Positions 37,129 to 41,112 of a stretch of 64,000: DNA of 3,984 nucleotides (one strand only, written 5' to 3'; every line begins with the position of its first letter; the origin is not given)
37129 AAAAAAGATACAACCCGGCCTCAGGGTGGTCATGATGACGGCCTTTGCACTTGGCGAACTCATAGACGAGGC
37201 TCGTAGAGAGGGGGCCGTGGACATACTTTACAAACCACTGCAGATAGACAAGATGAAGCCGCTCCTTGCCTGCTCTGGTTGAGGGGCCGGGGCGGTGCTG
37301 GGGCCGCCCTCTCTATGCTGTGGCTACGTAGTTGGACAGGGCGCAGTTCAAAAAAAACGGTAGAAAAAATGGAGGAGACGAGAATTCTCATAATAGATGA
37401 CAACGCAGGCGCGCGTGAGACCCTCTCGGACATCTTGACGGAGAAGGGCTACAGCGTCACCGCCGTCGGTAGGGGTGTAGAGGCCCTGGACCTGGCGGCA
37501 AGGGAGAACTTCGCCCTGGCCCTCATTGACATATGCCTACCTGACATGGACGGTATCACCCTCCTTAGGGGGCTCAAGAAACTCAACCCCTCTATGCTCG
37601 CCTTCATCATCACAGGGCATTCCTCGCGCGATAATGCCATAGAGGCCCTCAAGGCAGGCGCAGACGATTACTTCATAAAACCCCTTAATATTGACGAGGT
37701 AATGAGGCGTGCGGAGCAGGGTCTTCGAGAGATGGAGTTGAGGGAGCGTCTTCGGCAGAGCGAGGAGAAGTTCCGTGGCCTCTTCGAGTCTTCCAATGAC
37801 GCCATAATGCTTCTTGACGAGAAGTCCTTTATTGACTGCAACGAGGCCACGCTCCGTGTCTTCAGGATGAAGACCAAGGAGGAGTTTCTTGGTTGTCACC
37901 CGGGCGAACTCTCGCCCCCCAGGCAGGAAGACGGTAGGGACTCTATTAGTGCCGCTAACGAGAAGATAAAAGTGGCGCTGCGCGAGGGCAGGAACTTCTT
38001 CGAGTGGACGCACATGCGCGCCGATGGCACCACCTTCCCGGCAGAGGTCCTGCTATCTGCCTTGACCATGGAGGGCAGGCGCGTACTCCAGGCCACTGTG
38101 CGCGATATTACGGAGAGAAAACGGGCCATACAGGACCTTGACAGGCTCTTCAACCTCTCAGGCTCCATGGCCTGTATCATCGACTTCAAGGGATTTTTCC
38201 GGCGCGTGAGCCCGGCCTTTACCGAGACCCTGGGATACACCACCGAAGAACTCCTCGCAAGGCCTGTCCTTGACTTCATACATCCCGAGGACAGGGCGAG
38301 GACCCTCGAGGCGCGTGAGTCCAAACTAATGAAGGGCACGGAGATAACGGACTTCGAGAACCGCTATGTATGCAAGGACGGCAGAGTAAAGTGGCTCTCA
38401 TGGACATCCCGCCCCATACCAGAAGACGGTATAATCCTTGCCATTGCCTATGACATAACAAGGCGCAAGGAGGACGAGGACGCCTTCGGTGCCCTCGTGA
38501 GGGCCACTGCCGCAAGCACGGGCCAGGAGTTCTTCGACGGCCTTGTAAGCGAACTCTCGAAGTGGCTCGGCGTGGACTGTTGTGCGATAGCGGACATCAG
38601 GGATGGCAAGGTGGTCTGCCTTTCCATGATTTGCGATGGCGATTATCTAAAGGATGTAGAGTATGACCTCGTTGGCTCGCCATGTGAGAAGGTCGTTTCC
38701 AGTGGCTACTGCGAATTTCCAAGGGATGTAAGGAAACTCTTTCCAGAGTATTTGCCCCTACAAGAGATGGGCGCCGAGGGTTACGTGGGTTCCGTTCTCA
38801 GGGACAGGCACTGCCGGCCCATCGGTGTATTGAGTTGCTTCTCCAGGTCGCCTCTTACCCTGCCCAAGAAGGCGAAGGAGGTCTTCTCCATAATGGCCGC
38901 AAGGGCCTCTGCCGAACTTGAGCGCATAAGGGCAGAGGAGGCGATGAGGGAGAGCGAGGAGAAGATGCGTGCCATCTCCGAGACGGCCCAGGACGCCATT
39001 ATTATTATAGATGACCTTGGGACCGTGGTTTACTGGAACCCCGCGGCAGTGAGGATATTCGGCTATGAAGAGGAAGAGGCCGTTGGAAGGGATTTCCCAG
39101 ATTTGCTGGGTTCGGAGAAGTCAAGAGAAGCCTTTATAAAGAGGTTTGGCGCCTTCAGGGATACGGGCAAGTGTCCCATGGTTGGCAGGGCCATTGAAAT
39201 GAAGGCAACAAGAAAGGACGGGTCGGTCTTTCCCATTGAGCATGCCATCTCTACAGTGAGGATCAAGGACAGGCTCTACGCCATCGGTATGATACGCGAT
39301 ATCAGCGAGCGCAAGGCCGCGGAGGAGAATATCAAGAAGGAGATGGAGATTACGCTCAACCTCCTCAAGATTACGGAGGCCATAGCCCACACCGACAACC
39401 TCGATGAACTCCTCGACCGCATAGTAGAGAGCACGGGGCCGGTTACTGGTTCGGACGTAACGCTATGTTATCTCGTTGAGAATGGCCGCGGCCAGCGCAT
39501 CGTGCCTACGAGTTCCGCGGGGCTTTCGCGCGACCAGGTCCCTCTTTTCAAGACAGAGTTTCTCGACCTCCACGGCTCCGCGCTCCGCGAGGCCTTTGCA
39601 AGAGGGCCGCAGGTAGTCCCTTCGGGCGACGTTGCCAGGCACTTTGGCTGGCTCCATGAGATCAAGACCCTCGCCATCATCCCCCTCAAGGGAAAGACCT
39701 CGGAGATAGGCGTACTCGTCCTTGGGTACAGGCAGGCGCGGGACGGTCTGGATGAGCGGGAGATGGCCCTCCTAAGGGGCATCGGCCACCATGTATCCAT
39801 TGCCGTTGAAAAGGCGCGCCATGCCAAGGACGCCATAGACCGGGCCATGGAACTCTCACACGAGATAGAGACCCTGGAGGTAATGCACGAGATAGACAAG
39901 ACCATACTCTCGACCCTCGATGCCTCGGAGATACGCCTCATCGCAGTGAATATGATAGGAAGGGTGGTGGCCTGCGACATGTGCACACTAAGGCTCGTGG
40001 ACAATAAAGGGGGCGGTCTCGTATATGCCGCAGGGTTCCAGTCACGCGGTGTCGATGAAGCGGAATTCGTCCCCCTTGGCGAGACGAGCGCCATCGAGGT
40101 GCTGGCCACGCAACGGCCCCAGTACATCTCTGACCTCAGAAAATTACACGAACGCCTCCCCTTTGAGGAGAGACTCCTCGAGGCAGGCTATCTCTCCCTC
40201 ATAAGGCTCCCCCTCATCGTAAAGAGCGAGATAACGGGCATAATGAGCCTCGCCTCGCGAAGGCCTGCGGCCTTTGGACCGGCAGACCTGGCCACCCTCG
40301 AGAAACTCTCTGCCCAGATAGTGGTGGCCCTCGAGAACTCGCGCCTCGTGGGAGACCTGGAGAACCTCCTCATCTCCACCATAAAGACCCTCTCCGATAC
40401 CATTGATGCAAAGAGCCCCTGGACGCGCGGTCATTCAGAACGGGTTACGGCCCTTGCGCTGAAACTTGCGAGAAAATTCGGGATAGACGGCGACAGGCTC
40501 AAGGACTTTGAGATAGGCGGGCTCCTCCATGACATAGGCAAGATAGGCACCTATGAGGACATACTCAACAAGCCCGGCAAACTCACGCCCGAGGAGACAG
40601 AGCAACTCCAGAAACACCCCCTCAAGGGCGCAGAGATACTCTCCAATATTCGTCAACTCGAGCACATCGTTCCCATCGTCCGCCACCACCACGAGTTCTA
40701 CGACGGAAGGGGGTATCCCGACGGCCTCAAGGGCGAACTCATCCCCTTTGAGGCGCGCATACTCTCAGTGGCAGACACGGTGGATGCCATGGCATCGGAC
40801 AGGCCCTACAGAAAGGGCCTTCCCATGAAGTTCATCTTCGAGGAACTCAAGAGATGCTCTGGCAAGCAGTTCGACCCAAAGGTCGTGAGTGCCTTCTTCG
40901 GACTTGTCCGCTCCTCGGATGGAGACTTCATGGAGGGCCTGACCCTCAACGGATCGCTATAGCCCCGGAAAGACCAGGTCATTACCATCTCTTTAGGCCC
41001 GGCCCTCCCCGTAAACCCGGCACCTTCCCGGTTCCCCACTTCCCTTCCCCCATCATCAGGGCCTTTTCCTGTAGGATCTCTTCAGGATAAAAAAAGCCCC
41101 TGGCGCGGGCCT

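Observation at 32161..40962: Compact c-di-GMP / two-component signalling cluster ending in a 1227-aa REC-PAS/GAF-HD-GYP protein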

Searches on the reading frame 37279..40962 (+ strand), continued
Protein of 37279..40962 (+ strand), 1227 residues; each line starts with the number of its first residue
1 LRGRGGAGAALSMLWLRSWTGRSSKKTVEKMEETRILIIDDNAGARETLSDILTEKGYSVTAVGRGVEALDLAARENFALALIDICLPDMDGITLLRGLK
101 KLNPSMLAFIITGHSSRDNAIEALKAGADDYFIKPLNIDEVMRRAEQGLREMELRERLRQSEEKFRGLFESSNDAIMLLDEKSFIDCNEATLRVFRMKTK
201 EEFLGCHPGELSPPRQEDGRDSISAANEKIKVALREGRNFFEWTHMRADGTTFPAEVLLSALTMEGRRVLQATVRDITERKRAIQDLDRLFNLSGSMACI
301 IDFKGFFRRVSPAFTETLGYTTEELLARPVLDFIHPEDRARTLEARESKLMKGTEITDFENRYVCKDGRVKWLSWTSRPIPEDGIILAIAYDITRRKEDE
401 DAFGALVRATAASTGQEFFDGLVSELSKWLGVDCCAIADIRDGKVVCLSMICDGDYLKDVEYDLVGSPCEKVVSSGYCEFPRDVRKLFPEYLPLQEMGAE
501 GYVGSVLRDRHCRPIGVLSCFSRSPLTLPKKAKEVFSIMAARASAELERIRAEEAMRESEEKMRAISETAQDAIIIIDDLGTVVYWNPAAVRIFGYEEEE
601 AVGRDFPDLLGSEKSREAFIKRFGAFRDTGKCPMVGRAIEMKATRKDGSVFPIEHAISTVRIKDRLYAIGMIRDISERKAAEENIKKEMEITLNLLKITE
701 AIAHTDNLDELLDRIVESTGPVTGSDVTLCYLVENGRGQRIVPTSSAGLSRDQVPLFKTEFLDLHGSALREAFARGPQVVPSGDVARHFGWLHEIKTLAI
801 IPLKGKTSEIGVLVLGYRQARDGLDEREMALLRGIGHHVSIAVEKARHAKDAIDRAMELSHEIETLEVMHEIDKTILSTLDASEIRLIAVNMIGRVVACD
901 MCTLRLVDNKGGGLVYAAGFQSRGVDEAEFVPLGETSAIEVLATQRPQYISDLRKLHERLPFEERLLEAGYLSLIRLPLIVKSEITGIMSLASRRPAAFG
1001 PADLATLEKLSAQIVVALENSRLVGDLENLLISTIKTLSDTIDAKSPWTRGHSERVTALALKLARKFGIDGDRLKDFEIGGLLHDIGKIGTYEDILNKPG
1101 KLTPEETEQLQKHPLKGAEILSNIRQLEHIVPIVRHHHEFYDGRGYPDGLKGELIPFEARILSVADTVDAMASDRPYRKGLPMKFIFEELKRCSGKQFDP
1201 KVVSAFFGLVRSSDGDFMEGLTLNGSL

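Call 28: find_related_loci(query=P0001, collection=genome_contigs, flank=8000)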
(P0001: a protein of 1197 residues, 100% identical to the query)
Query P0001 (1197 aa) in genome_contigs; peptide patterns used: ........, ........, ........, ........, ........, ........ (x = any residue, [..] = any of these).
66 stretches matched a pattern; 13 encode a relative of the query (tblastn E <= 1e-3); 12 distinct loci.
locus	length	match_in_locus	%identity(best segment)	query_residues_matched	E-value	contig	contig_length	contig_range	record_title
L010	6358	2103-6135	76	1-1194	0e+0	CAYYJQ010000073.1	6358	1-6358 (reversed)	MAG TPA_asm: uncultured Thermodesulfobacteriota bacterium isolate SRP216583_co1_58 genome assembly, contig: NODE_12900_l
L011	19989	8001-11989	63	1-1183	0e+0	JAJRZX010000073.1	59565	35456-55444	MAG: Deltaproteobacteria bacterium isolate Dive96_bin4.244 k141_2159444, whole genome shotgun sequence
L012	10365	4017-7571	63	4-1183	0e+0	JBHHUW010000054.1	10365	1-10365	MAG: Thermodesulfobacteriota bacterium isolate S.5.sp1_bin.25 NODE_2332_length_10365_cov_10.699515, whole genome shotgun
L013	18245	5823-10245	75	1-1197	0e+0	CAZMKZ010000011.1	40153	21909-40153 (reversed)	MAG TPA_asm: uncultured Thermodesulfobacteriota bacterium isolate SRP216583_co1_40 genome assembly, contig: NODE_588_len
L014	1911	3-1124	70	811-1184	6e-176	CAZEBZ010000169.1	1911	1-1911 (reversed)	MAG TPA_asm: uncultured Thermodesulfobacteriota bacterium isolate SRP216583_co1_91 genome assembly, contig: NODE_83246_l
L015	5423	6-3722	43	120-1177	5e-164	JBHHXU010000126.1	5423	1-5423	MAG: Thermodesulfobacteriota bacterium isolate D_1_bin.2 NODE_9318_length_5423_cov_4.456408, whole genome shotgun sequen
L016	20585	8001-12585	39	2-730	3e-31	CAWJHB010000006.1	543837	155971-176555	MAG: uncultured beta proteobacterium isolate MFD01231.bin.1.33 genome assembly, contig: contig_18235, whole genome shotg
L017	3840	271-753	43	92-648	3e-31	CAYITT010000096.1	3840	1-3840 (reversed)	MAG TPA_asm: uncultured archaeon isolate ERP119705_co6_929 genome assembly, contig: NODE_45105_length_3840_cov_4.021400,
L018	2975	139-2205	50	2-660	7e-31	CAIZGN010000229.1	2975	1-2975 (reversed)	MAG: Candidatus Hydrogenedentes bacterium isolate Kiruna3_bin-1600 genome assembly, contig: bin-1600:229/740, whole geno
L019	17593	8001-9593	33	5-685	4e-30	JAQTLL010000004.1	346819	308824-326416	MAG: Sulfuricurvum sp. isolate STA_16 NODE_47_length_346819_cov_292.119273_Sandtown_A, whole genome shotgun sequence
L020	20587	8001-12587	38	2-621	9e-30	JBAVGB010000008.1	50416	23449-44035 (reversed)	MAG: Gallionella sp. isolate MFD06949_ilm_asm_bin1 k127_129191, whole genome shotgun sequence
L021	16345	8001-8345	34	5-120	2e-13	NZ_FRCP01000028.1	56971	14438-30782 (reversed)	Anaerosporobacter mobilis DSM 15930, whole genome shotgun sequence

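Call 29: find_encoding_contigs(protein=P0006, flank=10000, max_places=1)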
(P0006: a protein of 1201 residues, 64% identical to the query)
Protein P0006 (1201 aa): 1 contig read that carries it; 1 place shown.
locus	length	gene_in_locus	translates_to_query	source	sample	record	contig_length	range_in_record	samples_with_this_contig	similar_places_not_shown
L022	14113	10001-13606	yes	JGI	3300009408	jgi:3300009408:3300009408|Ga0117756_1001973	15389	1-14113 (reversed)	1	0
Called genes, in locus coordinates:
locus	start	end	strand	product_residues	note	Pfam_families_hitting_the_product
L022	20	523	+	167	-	PF00582:Usp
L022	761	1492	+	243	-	PF00300:His_Phos_1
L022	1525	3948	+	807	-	PF01326:PPDK_N, PF00391:PEP-utilizers, PF02896:PEP-utilizers_C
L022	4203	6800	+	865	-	PF00690:Cation_ATPase_N, PF00122:E1-E2_ATPase, PF00702:Hydrolase, PF08282:Hydrolase_3 (faint), PF00702:Hydrolase (weak)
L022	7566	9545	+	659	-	PF02743:dCache_1, PF00672:HAMP, PF00512:HisKA, PF02518:HATPase_c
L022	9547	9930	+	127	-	PF00072:Response_reg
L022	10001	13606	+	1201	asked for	PF00072:Response_reg, PF13188:PAS_8, PF13426:PAS_9, PF08447:PAS_3, PF13426:PAS_9, PF00989:PAS, PF13188:PAS_8, PF13426:PAS_9, +9 more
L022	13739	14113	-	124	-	?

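Call 30: find_encoding_contigs(protein=P0009, flank=10000, max_places=1)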
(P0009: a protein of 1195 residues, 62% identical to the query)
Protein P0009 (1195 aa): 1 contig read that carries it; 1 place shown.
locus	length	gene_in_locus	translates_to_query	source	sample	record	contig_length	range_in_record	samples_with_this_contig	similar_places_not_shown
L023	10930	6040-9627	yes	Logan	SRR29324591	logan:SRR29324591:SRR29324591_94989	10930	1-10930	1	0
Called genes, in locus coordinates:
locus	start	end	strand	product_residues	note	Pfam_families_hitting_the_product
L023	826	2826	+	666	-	PF08448:PAS_4 (weak), PF13426:PAS_9 (weak), PF00990:GGDEF, PF00563:EAL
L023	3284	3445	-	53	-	-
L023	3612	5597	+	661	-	PF02743:dCache_1, PF00672:HAMP, PF00512:HisKA, PF02518:HATPase_c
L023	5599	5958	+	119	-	PF00072:Response_reg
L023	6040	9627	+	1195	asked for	PF00072:Response_reg, PF13188:PAS_8, PF13426:PAS_9, PF08448:PAS_4, PF08447:PAS_3, PF13426:PAS_9, PF00989:PAS, PF13188:PAS_8, +11 more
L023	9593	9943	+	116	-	-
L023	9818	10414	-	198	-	PF00081:Sod_Fe_N, PF02777:Sod_Fe_C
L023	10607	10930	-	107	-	?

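Call 31: find_encoding_contigs(protein=P0005, flank=10000, max_places=1)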
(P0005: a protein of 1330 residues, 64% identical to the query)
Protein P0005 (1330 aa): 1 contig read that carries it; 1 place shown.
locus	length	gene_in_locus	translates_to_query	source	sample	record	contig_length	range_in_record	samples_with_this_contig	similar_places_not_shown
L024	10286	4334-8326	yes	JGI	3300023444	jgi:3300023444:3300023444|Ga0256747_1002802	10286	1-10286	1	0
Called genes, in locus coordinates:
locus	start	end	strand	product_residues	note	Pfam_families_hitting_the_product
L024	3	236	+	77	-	?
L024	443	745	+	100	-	PF01909:NTP_transf_2, PF18765:Polbeta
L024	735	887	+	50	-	-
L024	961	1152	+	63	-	PF01934:HepT-like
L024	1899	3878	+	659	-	PF02743:dCache_1, PF00672:HAMP, PF00512:HisKA, PF02518:HATPase_c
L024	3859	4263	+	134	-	PF00072:Response_reg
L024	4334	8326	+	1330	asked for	PF00072:Response_reg, PF13188:PAS_8, PF13426:PAS_9, PF00989:PAS, PF08447:PAS_3, PF13426:PAS_9, PF00989:PAS, PF13426:PAS_9, +12 more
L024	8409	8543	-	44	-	-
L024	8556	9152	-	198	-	PF00081:Sod_Fe_N, PF02777:Sod_Fe_C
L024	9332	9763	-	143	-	-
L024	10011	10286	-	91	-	?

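Call 58: search_protein_families(library=ncbifam, proteins=[window:37369-40962:+], max_evalue=0.00001)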
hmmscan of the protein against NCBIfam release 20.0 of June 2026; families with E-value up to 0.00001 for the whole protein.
window:37369-40962:+ (1197 aa): 103 families (the best 25 are shown)
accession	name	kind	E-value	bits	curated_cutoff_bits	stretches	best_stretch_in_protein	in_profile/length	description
TIGR00229.1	sensory_box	domain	2.1e-67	225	22.9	3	527-654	1-125/126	PAS domain S-box protein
NF053512.1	nitric_RR_NosR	exception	1.5e-58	198.9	400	2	1000-1184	173-358/422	response regulator c-di-GMP phosphodiesterase, NosR family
NF041777.1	sens_FixL_Rhizob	equivalog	8.8e-32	110.4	850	2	521-656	113-247/485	sensor protein FixL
NF047874.1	MASE3_PAS_HK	subfamily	2.7e-29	102.5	560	2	516-662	250-391/655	MASE3 domain-containing sensor histidine kinase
NF007689.0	PRK10365.1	equivalog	1.2e-22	80.3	760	1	3-164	5-167/441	sigma-54-dependent response regulator transcription factor ZraR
NF008467.0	PRK11359.1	equivalog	5.6e-21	74.2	857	1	541-656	22-136/800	oxygen-sensing cyclic-di-GMP phosphodiesterase DosP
NF051870.1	NAssimRespRegNtrX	equivalog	1.8e-20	73.3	600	1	5-134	3-137/452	nitrogen assimilation response regulator NtrX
NF008469.0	PRK11361.1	equivalog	2.2e-20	72.8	714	1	4-130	5-131/461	acetoacetate metabolism transcriptional regulator AtoC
NF007005.1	PRK09468.1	equivalog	9.5e-20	71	331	1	2-121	2-121/237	osmolarity response regulator transcription factor OmpR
NF047793.1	ResRegPgtA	equivalog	1e-19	70.7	650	1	2-124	4-126/414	two-component system response regulator PgtA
NF008567.0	PRK11517.1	equivalog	1.1e-19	70.7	353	1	5-122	2-118/223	response regulator transcription factor HprR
NF008034.0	PRK10766.1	equivalog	2.5e-19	69.7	275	1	4-134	3-132/231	two-component system response regulator TorR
NF006900.1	PRK09390.1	equivalog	2.5e-19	69.6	255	1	3-127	4-128/203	response regulator FixJ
TIGR01387.1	cztR_silR_copR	subfamily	3.1e-19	69.5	279.2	1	6-126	1-121/218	heavy metal response regulator transcription factor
NF051850.1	RespRegRprY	equivalog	4.3e-19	68.8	370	1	2-155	3-157/234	response regulator transcription factor RprY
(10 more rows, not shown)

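Call 62: find_encoding_contigs(protein=P0040, flank=6000, max_places=1)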
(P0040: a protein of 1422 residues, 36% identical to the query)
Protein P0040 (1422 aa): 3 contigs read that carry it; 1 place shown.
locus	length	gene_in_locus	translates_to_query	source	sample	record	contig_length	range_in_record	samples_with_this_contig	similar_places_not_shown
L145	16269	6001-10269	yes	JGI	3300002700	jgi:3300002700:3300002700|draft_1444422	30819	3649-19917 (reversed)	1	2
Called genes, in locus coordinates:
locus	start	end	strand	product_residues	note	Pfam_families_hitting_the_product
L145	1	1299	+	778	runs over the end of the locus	PF02743:dCache_1, PF00672:HAMP (weak), PF00015:MCPsignal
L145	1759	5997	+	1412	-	PF13185:GAF_2, PF00989:PAS, PF08447:PAS_3, PF10114:PocR, PF13185:GAF_2, PF08447:PAS_3, PF08447:PAS_3, PF08448:PAS_4, +11 more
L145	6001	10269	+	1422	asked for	PF00072:Response_reg, PF13185:GAF_2, PF00989:PAS, PF13426:PAS_9, PF00989:PAS, PF08447:PAS_3, PF13426:PAS_9, PF08447:PAS_3, +13 more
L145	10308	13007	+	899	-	PF16927:HisKA_7TM, PF00989:PAS, PF08447:PAS_3, PF00989:PAS, PF08447:PAS_3, PF08448:PAS_4, PF13426:PAS_9, PF00990:GGDEF, +6 more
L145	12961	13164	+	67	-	-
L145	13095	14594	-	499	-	PF01209:Ubie_methyltran, PF13489:Methyltransf_23, PF08241:Methyltransf_11, PF08242:Methyltransf_12, PF13649:Methyltransf_25, PF13847:Methyltransf_31, PF01135:PCMT, PF13489:Methyltransf_23, +12 more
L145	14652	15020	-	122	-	PF01022:HTH_5, PF12840:HTH_20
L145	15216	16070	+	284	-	PF02645:DegV, PF13684:FakA-like_C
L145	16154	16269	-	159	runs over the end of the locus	PF00583:Acetyltransf_1, PF13673:Acetyltransf_10, PF13508:Acetyltransf_7, PF08445:FR47 (faint)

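Call 63: find_encoding_contigs(protein=P0054, flank=6000, max_places=1)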
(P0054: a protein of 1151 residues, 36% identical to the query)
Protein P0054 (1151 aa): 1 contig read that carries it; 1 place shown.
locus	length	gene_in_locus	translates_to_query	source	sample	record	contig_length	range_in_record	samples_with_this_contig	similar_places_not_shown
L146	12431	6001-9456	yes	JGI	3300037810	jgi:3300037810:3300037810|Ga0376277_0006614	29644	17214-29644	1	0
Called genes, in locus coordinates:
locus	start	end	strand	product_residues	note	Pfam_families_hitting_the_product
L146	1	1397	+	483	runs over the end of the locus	PF05227:CHASE3, PF00015:MCPsignal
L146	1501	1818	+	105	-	-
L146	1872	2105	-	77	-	-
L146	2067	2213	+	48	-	-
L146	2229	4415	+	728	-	PF01627:Hpt, PF02518:HATPase_c, PF01584:CheW, PF00072:Response_reg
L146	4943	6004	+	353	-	PF00072:Response_reg, PF01339:CheB_methylest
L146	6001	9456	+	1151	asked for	PF00072:Response_reg, PF01590:GAF, PF13185:GAF_2, PF13188:PAS_8, PF08447:PAS_3, PF01590:GAF, PF13185:GAF_2, PF13487:HD_5, +5 more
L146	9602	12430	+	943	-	?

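Call 64: find_encoding_contigs(protein=P0089, flank=6000, max_places=1)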
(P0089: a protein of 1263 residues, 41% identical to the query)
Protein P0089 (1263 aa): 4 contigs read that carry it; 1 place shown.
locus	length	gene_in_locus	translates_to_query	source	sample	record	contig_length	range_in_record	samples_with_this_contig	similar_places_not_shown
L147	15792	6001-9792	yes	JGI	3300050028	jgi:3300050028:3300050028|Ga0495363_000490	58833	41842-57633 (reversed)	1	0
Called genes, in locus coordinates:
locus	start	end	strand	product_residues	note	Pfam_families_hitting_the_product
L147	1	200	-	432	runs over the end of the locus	PF00501:AMP-binding, PF14535:AMP-binding_C_2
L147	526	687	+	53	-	-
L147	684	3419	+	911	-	PF08448:PAS_4, PF00989:PAS (weak), PF08448:PAS_4, PF00989:PAS, PF08448:PAS_4, PF13426:PAS_9, PF00512:HisKA, PF02518:HATPase_c, +3 more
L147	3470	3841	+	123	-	PF05635:23S_rRNA_IVP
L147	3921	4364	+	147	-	PF00072:Response_reg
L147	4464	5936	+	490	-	PF00072:Response_reg, PF00989:PAS, PF08448:PAS_4, PF13188:PAS_8 (weak), PF13426:PAS_9, PF08447:PAS_3, PF13487:HD_5, PF01966:HD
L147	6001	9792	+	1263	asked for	PF00072:Response_reg, PF13426:PAS_9, PF00989:PAS, PF08447:PAS_3, PF08448:PAS_4, PF13426:PAS_9, PF00989:PAS, PF08448:PAS_4, +16 more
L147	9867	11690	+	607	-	PF00072:Response_reg, PF00989:PAS, PF08448:PAS_4, PF13426:PAS_9, PF08447:PAS_3, PF13426:PAS_9, PF01966:HD, PF13487:HD_5, +3 more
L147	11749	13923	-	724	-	PF01553:Acyltransferase, PF00561:Abhydrolase_1, PF12146:Hydrolase_4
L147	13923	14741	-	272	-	PF03009:GDPD, PF13653:GDPD_2 (weak)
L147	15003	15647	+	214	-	PF01810:LysE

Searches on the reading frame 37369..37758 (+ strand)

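Call 27: search_protein_families(library=pfam, proteins=[window:37369-37758:+], max_evalue=0.01)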
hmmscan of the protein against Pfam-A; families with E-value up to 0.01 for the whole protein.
window:37369-37758:+ (130 aa): 1 family
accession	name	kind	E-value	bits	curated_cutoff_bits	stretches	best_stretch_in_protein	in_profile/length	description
PF00072.30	Response_reg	-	3.7e-27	95.1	30.2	1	6-114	1-109/111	Response regulator receiver domain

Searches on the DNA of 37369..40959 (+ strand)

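Call 57: search_rna_families(sources=[L006, L007, L008, L012, L023, L022, L024], threshold=gathering)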
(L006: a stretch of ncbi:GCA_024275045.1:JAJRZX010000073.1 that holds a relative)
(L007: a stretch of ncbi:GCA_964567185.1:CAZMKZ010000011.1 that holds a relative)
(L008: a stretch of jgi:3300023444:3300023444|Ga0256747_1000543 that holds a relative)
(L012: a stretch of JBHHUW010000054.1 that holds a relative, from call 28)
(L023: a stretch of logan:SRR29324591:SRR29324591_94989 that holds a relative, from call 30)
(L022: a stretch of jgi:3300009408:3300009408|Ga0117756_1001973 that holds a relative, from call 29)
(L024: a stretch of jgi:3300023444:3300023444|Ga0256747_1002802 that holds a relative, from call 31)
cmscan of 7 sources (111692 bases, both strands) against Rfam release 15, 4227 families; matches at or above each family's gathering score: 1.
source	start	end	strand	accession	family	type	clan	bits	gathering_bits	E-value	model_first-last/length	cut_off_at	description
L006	1942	2014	+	RF00005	tRNA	Gene; tRNA;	CL00001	61.9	29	9.4e-11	1-71/71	no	tRNA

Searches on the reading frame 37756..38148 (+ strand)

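Call 27: search_protein_families(library=pfam, proteins=[window:37756-38148:+], max_evalue=0.01)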
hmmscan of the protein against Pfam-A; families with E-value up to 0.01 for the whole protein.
window:37756-38148:+ (131 aa): 4 families
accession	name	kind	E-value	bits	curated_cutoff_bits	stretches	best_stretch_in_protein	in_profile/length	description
PF13426.13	PAS_9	-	2.9e-13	50.4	27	1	14-120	1-103/103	PAS domain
PF13188.13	PAS_8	-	4.6e-07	30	21.8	1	4-40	1-40/65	PAS domain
PF08448.16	PAS_4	-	4.7e-07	30.4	23.1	1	10-123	1-110/110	PAS fold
PF00989.32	PAS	-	0.0001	22.7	22.6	1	5-118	2-113/113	PAS fold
